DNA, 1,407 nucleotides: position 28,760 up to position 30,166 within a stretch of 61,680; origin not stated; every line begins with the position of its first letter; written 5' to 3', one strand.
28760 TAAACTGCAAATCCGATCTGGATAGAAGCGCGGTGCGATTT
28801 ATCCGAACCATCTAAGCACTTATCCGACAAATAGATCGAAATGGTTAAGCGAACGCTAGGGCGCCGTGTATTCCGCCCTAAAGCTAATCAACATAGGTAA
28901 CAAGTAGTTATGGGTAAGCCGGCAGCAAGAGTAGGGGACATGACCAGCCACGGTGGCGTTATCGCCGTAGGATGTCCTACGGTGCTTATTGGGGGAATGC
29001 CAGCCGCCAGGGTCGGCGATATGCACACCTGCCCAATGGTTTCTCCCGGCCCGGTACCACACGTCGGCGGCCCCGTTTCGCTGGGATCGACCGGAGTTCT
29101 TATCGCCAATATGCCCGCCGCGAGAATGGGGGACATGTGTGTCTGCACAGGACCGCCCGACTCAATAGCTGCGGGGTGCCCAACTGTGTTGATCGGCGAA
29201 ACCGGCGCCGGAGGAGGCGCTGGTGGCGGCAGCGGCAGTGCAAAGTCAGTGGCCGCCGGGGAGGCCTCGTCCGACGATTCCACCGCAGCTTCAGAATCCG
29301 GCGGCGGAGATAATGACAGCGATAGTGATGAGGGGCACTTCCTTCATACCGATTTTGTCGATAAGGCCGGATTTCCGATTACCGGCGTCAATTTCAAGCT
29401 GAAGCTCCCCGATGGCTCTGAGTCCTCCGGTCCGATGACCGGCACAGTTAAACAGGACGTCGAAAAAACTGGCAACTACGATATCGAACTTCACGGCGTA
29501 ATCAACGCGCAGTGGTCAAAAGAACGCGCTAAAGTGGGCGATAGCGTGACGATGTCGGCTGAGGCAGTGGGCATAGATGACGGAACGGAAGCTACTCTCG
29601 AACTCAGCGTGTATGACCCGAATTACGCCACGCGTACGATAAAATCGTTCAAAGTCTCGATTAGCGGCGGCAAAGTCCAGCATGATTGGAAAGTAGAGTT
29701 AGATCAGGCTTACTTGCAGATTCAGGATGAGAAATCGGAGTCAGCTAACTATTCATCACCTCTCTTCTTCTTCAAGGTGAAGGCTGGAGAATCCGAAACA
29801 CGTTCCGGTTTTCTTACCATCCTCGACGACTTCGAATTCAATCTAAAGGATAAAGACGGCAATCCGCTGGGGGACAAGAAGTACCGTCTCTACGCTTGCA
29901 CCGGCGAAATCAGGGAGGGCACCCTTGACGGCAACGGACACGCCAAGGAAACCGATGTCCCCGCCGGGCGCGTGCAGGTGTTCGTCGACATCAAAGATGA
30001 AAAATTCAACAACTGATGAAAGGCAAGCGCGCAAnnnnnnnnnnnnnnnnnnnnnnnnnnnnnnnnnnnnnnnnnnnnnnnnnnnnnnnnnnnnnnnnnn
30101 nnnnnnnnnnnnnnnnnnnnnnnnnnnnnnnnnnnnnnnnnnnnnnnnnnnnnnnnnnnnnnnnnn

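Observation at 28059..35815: Orphan PAAR island with no contractile-machine genes in 61 kb: PAAR-extension, leaderless 1121-aa protein, propeller, lipoprotein, Eag-like chaperone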

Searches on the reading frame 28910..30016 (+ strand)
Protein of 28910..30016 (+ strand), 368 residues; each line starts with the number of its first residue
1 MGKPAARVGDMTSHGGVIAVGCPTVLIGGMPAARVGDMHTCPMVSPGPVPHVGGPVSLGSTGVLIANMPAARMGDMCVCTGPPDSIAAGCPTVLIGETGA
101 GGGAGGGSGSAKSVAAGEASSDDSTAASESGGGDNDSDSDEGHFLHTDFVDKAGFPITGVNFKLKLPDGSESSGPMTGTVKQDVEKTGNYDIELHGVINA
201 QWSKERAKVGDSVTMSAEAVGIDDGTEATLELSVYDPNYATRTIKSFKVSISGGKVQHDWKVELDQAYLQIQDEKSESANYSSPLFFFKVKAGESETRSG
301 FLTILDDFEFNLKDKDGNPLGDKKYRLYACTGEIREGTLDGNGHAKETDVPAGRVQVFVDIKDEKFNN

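Call 3: search_protein_families(library=pfam, proteins=[window:28910-30016:+], max_evalue=0.1)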
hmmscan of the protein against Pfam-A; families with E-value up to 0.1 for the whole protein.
window:28910-30016:+ (368 aa): 1 family
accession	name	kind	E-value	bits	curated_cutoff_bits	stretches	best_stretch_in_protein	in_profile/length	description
PF05488.18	PAAR_motif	-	8.5e-24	84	27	2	8-43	1-36/70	PAAR motif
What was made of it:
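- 28910..30016 (+): PAAR spike-tip protein. PAAR cone at aa 1-97 (28910-29200), disordered Gly/Ser linker at aa 100-138 (29207-29323), and three beta-sandwich domains at aa 143-360 (29336-29989) that probably serve as the cargo adaptor. Pfam PAAR E 8.5e-24 (call 3).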

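Call 4: search_protein_families(library=ncbifam, proteins=[window:28910-30016:+], max_evalue=0.1)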
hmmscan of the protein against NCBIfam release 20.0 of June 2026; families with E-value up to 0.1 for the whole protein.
window:28910-30016:+ (368 aa): 1 family
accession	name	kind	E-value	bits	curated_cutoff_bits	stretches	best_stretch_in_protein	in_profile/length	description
NF033420.0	T6SS_PAAR_dom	equivalog_domain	3.4e-07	30.3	124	1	18-81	22-83/94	type VI secretion system PAAR protein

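Call 59: search_solved_structures(query=A3, max_evalue=1)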
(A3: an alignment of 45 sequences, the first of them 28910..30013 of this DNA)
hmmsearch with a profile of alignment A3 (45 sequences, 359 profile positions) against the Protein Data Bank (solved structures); distinct sequences matched with E-value up to 1: 12.
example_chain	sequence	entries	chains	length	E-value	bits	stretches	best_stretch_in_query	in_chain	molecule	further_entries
9rce_c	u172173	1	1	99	5.7e-36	127.6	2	32-98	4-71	SalCis10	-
8gra_J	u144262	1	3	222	6.2e-18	68.2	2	38-97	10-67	Type VI secretion system spike protein Paar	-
4jiw_D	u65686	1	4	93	2.4e-11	46.5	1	5-98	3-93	Putative uncharacterized protein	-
7pq5_L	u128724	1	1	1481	8.6e-11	44.7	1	16-103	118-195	Tre23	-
4jiv_D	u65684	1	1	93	1.8e-08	37.1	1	18-83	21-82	Putative uncharacterized protein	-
6ox6_A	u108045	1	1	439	0.00071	22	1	16-98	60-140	Tas1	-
6xg6_A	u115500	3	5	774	0.045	16.1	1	103-186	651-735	Heat shock protein 75 kDa, mitochondrial, Fibronectin binding protein fusion | Heat shock protein 75 kDa, mitochondrial, SpyCatcher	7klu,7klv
7q97_A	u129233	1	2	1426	0.087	15.1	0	56-107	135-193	Rhs family protein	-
5oym_H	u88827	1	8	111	0.12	14.7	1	98-177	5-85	PC4 and SFRS1-interacting protein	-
6h56_A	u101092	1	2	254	0.15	14.3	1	305-342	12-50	Effector domain of Pseudomonas aeruginosa VgrG2b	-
9o94_A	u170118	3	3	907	0.46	12.7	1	98-186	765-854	Antigen peptide transporter 1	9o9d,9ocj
4v7e_Cu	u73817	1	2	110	0.7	12.1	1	96-137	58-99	60S ribosomal protein P1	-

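Call 80: find_homologous_proteins(query=window:28910-30013:+)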
Query window:28910-30013:+ (368 aa): 3525 proteins with E <= 0.001 among 8000 candidates; the best 120 are listed.
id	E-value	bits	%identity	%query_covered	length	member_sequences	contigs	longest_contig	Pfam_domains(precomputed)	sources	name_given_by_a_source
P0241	3.0e-244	828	100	100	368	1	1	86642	PF05488.19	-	-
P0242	1.3e-164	566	66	100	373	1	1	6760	PF05488.19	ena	-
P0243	7.7e-131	455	72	79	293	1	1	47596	-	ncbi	-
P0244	7.8e-123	428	52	99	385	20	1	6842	PF05488.19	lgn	-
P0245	2.0e-122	427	52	100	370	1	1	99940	PF05488.19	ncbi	-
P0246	4.5e-120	419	51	100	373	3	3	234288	PF05488.19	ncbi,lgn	-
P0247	5.1e-118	413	52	99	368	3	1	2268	PF05488.19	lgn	-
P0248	2.3e-116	407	51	99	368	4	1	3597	PF05488.19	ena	-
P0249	1.4e-113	398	50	99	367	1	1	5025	PF05488.19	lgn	-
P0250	1.5e-113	398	49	99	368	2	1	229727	PF05488.19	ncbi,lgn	-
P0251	1.9e-113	397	50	99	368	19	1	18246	PF05488.19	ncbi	-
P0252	3.0e-113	397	51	99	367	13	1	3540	PF05488.19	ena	-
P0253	5.5e-113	396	51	99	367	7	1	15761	PF05488.19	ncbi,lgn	-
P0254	2.6e-112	394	51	98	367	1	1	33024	PF05488.19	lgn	-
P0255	3.4e-111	390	49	98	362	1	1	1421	PF05488.19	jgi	jgi:uncharacterized Zn-binding protein involved in type VI secretion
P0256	3.8e-111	390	49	98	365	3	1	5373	PF05488.19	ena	-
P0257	4.8e-111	390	50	98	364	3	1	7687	PF05488.19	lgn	-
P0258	3.4e-110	387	48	99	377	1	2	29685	PF05488.19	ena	-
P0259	2.1e-109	384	51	97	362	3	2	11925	PF05488.19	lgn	-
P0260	1.1e-107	379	48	99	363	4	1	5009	PF05488.19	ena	-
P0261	2.9e-107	377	47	98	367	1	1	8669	PF05488.19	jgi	jgi:uncharacterized Zn-binding protein involved in type VI secretion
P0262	3.0e-107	377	49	98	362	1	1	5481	PF05488.19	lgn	-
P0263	6.6e-107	376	48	98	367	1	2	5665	PF05488.19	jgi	jgi:uncharacterized Zn-binding protein involved in type VI secretion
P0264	9.2e-107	375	43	99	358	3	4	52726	PF05488.19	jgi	jgi:uncharacterized Zn-binding protein involved in type VI secretion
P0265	1.8e-106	375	49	97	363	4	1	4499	PF05488.19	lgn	-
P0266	1.8e-106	375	47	98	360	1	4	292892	PF05488.19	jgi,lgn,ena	-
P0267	2.1e-106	374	48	95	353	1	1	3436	PF05488.19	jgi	jgi:uncharacterized Zn-binding protein involved in type VI secretion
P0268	8.4e-106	372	47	98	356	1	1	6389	PF05488.19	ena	-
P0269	1.7e-105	371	46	99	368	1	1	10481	PF05488.19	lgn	-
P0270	6.9e-105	369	44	99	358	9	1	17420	PF05488.19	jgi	-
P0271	9.9e-105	369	46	98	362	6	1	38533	PF05488.19,PF17802.8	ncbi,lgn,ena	-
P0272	4.7e-104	367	47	99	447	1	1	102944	PF05488.19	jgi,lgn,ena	-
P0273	5.7e-104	366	49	98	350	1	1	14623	PF05488.19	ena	-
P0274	6.4e-104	366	48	99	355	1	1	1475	PF05488.19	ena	-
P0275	9.7e-104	366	49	96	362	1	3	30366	PF05488.19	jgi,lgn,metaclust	metaclust:\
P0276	1.3e-103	365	47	99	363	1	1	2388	PF05488.19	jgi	jgi:uncharacterized Zn-binding protein involved in type VI secretion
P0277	2.2e-103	364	46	98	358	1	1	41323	PF05488.19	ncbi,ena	-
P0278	3.1e-103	364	47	99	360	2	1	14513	PF05488.19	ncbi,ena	-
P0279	3.4e-103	364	48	98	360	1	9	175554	PF05488.19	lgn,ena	-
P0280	3.6e-103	364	47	98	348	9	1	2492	PF05488.19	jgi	jgi:uncharacterized Zn-binding protein involved in type VI secretion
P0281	4.1e-103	363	46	98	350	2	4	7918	PF05488.19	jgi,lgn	jgi:uncharacterized Zn-binding protein involved in type VI secretion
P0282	4.7e-103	363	46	99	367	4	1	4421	PF05488.19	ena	-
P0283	9.0e-103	362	47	98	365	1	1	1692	PF05488.19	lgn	-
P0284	9.4e-103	362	47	97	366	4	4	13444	PF05488.19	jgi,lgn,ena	-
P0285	1.0e-102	362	44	98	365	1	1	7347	PF05488.19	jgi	jgi:uncharacterized Zn-binding protein involved in type VI secretion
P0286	1.2e-102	362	48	97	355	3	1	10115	PF05488.19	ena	-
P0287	1.7e-102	361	48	97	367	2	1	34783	PF05488.19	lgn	-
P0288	2.8e-102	361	47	97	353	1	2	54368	PF05488.19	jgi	jgi:uncharacterized Zn-binding protein involved in type VI secretion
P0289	2.9e-102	361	46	98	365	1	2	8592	PF05488.19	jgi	jgi:uncharacterized Zn-binding protein involved in type VI secretion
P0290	5.1e-102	360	46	97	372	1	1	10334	PF05488.19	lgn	-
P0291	1.1e-101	359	47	98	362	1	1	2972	PF05488.19,PF13620.13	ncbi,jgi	-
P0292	1.5e-101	358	49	98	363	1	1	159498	PF05488.19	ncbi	-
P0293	1.6e-101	358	47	98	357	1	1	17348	PF05488.19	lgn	-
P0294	1.8e-101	358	47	98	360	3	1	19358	PF05488.19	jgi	-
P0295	2.4e-101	358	46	99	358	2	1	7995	PF05488.19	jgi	jgi:uncharacterized Zn-binding protein involved in type VI secretion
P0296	2.5e-101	358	46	97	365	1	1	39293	PF05488.19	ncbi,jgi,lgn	-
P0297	2.7e-101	357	48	97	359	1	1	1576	PF05488.19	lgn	-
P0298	3.0e-101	357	46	98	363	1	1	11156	PF05488.19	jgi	jgi:uncharacterized Zn-binding protein involved in type VI secretion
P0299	3.2e-101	357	48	98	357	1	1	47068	PF05488.19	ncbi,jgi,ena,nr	ncbi:MAG: PAAR domain-containing protein [Proteobacteria bacterium]|nr:PAAR domain-containing protei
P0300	3.3e-101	357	47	97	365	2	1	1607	PF05488.19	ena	-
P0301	6.6e-101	356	45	99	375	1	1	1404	PF05488.19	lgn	-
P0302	6.9e-101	356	47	98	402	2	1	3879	PF05488.19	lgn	-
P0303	8.6e-101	356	48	98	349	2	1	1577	PF05488.19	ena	-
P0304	1.1e-100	356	47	99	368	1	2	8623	PF05488.19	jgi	jgi:uncharacterized Zn-binding protein involved in type VI secretion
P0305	1.2e-100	355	46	98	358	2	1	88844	PF05488.19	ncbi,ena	-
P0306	1.5e-100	355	48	96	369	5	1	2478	PF05488.19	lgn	-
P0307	1.6e-100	355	49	97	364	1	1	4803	PF05488.19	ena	-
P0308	1.8e-100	355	46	98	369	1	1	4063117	PF05488.19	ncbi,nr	ncbi:MAG: PAAR domain-containing protein [bacterium]|nr:MAG: PAAR domain-containing protein [bacteri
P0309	2.4e-100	354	45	98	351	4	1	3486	PF05488.19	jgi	jgi:uncharacterized Zn-binding protein involved in type VI secretion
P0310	4.2e-100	354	46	99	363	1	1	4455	PF05488.19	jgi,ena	-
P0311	4.6e-100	353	44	97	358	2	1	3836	PF05488.19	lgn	-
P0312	5.0e-100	353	45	99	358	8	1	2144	PF05488.19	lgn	-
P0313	6.2e-100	353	48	98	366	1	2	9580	PF05488.19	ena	-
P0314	6.2e-100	353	48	97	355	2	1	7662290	PF05488.19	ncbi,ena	-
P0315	8.1e-100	353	48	99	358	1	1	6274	PF05488.19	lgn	-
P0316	9.9e-100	352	47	98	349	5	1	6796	PF05488.19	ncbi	-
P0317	1.2e-99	352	46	97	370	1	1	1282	PF05488.19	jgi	jgi:uncharacterized Zn-binding protein involved in type VI secretion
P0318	1.9e-99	351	45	99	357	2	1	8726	PF05488.19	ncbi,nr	ncbi:MAG: hypothetical protein E4G91_01225 [Candidatus Zixiibacteriota bacterium]|nr:MAG: hypothetic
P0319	2.0e-99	351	47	98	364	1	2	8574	PF05488.19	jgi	jgi:uncharacterized Zn-binding protein involved in type VI secretion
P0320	2.1e-99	351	45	97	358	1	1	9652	PF05488.19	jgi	jgi:uncharacterized Zn-binding protein involved in type VI secretion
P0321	2.3e-99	351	46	99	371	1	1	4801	PF05488.19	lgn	-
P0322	2.6e-99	351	47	98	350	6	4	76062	PF05488.19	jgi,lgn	jgi:uncharacterized Zn-binding protein involved in type VI secretion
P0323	3.1e-99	351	46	100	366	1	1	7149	PF05488.19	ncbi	-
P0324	3.1e-99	351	49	98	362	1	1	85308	PF05488.19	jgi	jgi:uncharacterized Zn-binding protein involved in type VI secretion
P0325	3.9e-99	350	45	98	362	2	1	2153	PF05488.19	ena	-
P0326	4.6e-99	350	46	97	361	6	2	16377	PF05488.19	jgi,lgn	jgi:uncharacterized Zn-binding protein involved in type VI secretion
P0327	5.1e-99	350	45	98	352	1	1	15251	PF05488.19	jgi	jgi:uncharacterized Zn-binding protein involved in type VI secretion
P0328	5.9e-99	350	47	99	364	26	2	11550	PF05488.19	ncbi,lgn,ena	-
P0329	5.9e-99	350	45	98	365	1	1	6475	PF05488.19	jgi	jgi:uncharacterized Zn-binding protein involved in type VI secretion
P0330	9.9e-99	349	46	99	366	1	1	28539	PF05488.19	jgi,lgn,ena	-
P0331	1.1e-98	349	42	99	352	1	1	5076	PF05488.19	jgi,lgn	-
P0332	1.1e-98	349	44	97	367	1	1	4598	PF05488.19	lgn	-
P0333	1.1e-98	349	46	98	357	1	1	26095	PF05488.19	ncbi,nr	ncbi:MAG: hypothetical protein GF401_02525 [Chitinivibrionales bacterium]|nr:hypothetical protein [C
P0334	2.0e-98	348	47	97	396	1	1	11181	PF05488.19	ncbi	-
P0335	2.2e-98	348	46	97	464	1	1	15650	PF05488.19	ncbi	-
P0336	2.3e-98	348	45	99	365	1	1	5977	PF05488.19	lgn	-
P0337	3.2e-98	347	47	98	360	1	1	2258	PF05488.19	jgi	jgi:uncharacterized Zn-binding protein involved in type VI secretion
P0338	3.7e-98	347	42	98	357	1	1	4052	PF05488.19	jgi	jgi:uncharacterized Zn-binding protein involved in type VI secretion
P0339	5.5e-98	347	45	98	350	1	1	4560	PF05488.19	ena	-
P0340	5.9e-98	347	47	99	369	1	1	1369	PF05488.19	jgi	jgi:uncharacterized Zn-binding protein involved in type VI secretion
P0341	6.1e-98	346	45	100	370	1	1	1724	PF05488.19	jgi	-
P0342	8.5e-98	346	46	97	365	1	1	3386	PF05488.19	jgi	jgi:uncharacterized Zn-binding protein involved in type VI secretion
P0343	9.1e-98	346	48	99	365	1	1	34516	PF05488.19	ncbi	-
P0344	9.2e-98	346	46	94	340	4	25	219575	PF05488.19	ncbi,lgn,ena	-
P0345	9.9e-98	346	45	99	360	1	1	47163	PF05488.19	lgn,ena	-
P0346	1.4e-97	345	47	94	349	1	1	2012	PF05488.19,PF13620.13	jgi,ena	-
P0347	1.5e-97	345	46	98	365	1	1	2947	PF05488.19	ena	-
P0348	2.4e-97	345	46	98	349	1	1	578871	PF05488.19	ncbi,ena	-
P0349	2.8e-97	344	47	100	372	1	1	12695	PF05488.19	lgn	-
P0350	3.1e-97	344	42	98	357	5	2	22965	PF05488.19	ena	-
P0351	3.4e-97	344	46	98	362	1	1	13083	PF05488.19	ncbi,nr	ncbi:MAG: PAAR domain-containing protein [Chitinispirillaceae bacterium]|nr:PAAR domain-containing p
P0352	3.5e-97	344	45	97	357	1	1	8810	PF05488.19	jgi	jgi:uncharacterized Zn-binding protein involved in type VI secretion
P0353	4.0e-97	344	45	96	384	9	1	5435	PF05488.19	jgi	jgi:uncharacterized Zn-binding protein involved in type VI secretion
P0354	4.2e-97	344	45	98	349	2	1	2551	PF05488.19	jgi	-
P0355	4.7e-97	344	47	98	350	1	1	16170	PF05488.19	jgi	jgi:uncharacterized Zn-binding protein involved in type VI secretion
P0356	4.9e-97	343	45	98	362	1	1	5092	PF05488.19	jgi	jgi:uncharacterized Zn-binding protein involved in type VI secretion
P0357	5.4e-97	343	45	97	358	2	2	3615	PF05488.19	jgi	jgi:uncharacterized Zn-binding protein involved in type VI secretion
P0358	6.0e-97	343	43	99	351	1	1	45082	PF05488.19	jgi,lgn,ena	-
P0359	6.1e-97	343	46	99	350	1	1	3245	PF05488.19,PF09134.17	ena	-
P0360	6.1e-97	343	46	97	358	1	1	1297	PF05488.19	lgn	-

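Call 88: predict_structure(alignment_id=A6)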
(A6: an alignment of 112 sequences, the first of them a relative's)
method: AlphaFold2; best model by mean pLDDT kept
length: 368 residues; sequences in the alignment: 112
mean_pLDDT: 86.2   pTM: 0.61
mean pLDDT of the five models: 86.2, 85.2, 85.1, 85.0, 84.3
residues with pLDDT >= 90: 260; 70-90: 57; 50-70: 10; < 50: 41
segments of 3 or more residues with pLDDT < 50: 100-138
pLDDT, mean of each block of 10 residues (from residue 1): 94 96 93 97 77 92 95 95 94 80 33 33 35 44 87 90 94 90 89 96 98 98 98 93 97 98 92 86 95 95 97 94 95 96 97 92 57
secondary structure, 60 per line:
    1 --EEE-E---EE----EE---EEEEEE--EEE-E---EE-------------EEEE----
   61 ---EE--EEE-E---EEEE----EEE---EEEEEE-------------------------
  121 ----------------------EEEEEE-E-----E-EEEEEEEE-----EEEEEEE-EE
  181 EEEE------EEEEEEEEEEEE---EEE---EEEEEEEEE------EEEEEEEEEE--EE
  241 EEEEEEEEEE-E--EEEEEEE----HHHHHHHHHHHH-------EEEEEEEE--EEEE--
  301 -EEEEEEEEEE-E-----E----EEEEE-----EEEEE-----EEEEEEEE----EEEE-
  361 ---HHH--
elements in order: E3-5 E22-27 E30-32 E53-56 E68-70 E76-79 E84-86 E90-95 E143-148 E158-165 E171-177 E179-184 E191-202 E206-208 E212-220 E227-236 E239-250 E255-261 H266-277 E285-292 E295-298 E302-311 E324-328 E334-338 E344-351 E356-359
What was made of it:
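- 28910..30016 (+): AF2 model pLDDT 86 (call 88).
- On PAAR spike-tip proteins (PF05488): AF2 cone pLDDT above 90 (call 88).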

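Call 90: fold_search(model_id=the predicted structure, library=pdb)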
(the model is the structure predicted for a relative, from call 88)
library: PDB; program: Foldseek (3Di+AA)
matches with E <= 10: 1954; with E <= 0.001: 60
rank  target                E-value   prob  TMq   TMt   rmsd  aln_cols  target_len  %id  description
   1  9u61_E                9.3e-06  1.00  0.23  0.06  19.5       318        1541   10  CP/MBL pathways C3 convertase C4b2a and C3 complex (released 2026-01-14)
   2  9u60_E                1.4e-05  1.00  0.22  0.06  18.8       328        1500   11  C3 convertases zymogen C4b2 in loading state (released 2026-01-14)
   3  7tv9_A                4.0e-05  1.00  0.21  0.13  18.8       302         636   12  HUMAN COMPLEMENT COMPONENT C3B IN COMPLEX WITH APL-1030 (released 2022-03-30)
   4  2wii_A                4.2e-05  1.00  0.21  0.13  18.5       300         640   12  Complement C3b in complex with factor H domains 1-4 (released 2009-06-09)
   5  3hs0_F                4.9e-05  1.00  0.22  0.14  18.7       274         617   12  Cobra Venom Factor (CVF) in complex with human factor B (released 2009-07-07)
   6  3g6j_A                4.9e-05  1.00  0.21  0.13  18.2       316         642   12  C3b in complex with a C3b specific Fab (released 2009-03-10)
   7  7b2m_A                5.1e-05  1.00  0.23  0.14  19.1       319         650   10  Cryo-EM structure of complement C4b in complex with nanobody E3 (released 2022-03-02)
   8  2qki_D                5.1e-05  1.00  0.21  0.13  18.3       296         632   11  Human C3c in complex with the inhibitor compstatin (released 2007-08-14)
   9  9qk2_F                5.6e-05  1.00  0.22  0.14  19.4       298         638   13  Structure of the Complement classical and lectin pathway C3 convertase in complex with substrate C3 (released 2025-12-24)
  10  5hcc_B                6.5e-05  1.00  0.21  0.13  20.2       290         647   10  Ternary complex of human Complement C5 with Ornithodoros moubata OmCI and Dermacentor andersoni RaCI3. (released 2016-03-30)
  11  9u5z_E                7.2e-05  1.00  0.21  0.06  19.0       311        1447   11  C3 convertases zymogen C4b2 in activation state (released 2026-01-14)
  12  5fo7_A                7.9e-05  1.00  0.21  0.13  18.3       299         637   11  Crystal Structure of Human Complement C3b at 2.8 Angstrom resolution (released 2016-04-06)
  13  2win_A                7.9e-05  1.00  0.21  0.13  18.1       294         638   11  C3 convertase (C3bBb) stabilized by SCIN (released 2009-06-09)
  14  9u61_C                8.3e-05  1.00  0.22  0.14  20.3       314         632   11  CP/MBL pathways C3 convertase C4b2a and C3 complex (released 2026-01-14)
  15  2a74_D                8.7e-05  1.00  0.21  0.13  18.3       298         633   13  Human Complement Component C3c (released 2005-09-27)
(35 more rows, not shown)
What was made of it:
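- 28910..30016 (+): Foldseek finds tandem MG/Ig-like domains (call 90).
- Closest known: PAAR proteins with C-terminal extension domains that recruit cargo. Same: A PAAR cone followed by beta-sandwich or TTR-like domains (calls 59, 88, 90).
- The structure is a PAAR cone, a disordered linker and three beta-sandwich domains (calls 88, 90).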
